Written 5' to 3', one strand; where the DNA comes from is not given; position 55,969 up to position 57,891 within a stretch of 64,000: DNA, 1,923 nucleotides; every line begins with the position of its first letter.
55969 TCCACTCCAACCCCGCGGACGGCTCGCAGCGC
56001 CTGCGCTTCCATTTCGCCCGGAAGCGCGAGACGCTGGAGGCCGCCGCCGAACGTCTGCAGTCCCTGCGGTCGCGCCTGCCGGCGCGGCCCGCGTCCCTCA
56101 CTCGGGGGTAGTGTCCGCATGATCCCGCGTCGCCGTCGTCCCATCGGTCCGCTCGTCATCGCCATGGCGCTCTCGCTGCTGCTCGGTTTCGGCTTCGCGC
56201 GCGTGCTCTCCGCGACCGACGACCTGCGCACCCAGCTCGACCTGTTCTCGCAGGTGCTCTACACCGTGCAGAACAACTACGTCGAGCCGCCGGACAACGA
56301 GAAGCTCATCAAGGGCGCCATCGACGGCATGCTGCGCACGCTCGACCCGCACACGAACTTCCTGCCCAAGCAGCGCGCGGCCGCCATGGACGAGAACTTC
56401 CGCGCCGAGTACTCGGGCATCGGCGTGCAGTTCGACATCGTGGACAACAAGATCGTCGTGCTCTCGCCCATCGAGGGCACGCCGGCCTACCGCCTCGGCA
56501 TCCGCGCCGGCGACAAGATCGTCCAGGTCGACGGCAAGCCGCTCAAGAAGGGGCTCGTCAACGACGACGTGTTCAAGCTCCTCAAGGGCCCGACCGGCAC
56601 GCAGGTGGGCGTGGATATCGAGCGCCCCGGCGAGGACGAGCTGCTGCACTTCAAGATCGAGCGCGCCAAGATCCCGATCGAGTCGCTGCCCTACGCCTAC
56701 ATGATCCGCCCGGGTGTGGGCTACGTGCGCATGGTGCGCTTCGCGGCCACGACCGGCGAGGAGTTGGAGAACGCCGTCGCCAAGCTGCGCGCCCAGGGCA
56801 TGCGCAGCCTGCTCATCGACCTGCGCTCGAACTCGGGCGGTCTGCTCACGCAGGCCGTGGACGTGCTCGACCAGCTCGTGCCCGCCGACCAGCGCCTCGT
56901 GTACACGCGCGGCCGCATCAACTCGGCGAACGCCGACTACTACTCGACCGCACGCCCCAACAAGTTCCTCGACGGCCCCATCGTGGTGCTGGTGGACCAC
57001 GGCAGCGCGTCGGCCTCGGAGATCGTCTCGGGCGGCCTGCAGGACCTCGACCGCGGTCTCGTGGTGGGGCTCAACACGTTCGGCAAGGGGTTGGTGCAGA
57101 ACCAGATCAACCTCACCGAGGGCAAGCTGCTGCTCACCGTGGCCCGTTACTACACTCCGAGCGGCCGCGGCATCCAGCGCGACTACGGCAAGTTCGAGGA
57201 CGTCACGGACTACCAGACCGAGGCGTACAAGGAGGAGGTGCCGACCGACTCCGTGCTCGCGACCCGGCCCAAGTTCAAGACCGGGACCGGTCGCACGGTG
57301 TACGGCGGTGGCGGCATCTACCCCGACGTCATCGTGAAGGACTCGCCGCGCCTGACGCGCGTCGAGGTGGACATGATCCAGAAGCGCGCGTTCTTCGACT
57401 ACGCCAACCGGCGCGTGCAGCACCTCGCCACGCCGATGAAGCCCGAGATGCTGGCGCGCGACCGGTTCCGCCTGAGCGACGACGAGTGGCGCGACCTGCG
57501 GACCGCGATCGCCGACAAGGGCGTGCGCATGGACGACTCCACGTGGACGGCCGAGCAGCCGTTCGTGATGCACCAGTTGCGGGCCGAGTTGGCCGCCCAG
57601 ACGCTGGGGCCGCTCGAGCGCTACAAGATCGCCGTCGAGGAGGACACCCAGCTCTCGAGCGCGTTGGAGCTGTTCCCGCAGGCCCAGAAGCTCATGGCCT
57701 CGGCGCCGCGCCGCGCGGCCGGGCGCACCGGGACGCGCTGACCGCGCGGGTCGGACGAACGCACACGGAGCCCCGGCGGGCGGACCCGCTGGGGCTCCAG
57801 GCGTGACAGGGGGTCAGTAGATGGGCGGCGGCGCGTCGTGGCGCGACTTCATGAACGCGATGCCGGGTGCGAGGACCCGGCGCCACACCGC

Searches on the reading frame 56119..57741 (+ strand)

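Call 44: search_protein_families(library=pfam, proteins=[window:56119-57741:+], max_evalue=0.00001)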
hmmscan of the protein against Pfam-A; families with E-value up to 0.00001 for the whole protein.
window:56119-57741:+ (540 aa): 5 families
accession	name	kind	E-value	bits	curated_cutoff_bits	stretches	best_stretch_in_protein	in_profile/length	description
PF03572.23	Peptidase_S41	-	1.1e-44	152.4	24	1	200-355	2-157/165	Peptidase family S41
PF17820.7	PDZ_6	-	2.4e-11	43.6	27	1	113-169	1-54/54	PDZ domain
PF13180.12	PDZ_2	-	5.9e-10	39.7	27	1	100-177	2-77/80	PDZ domain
PF22694.1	CtpB_N-like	-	1.6e-07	32.1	27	1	38-82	36-81/85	Activating protease CtpB N-terminal domain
PF00595.29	PDZ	-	2.5e-06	28.2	23.2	1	99-163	10-76/81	PDZ domain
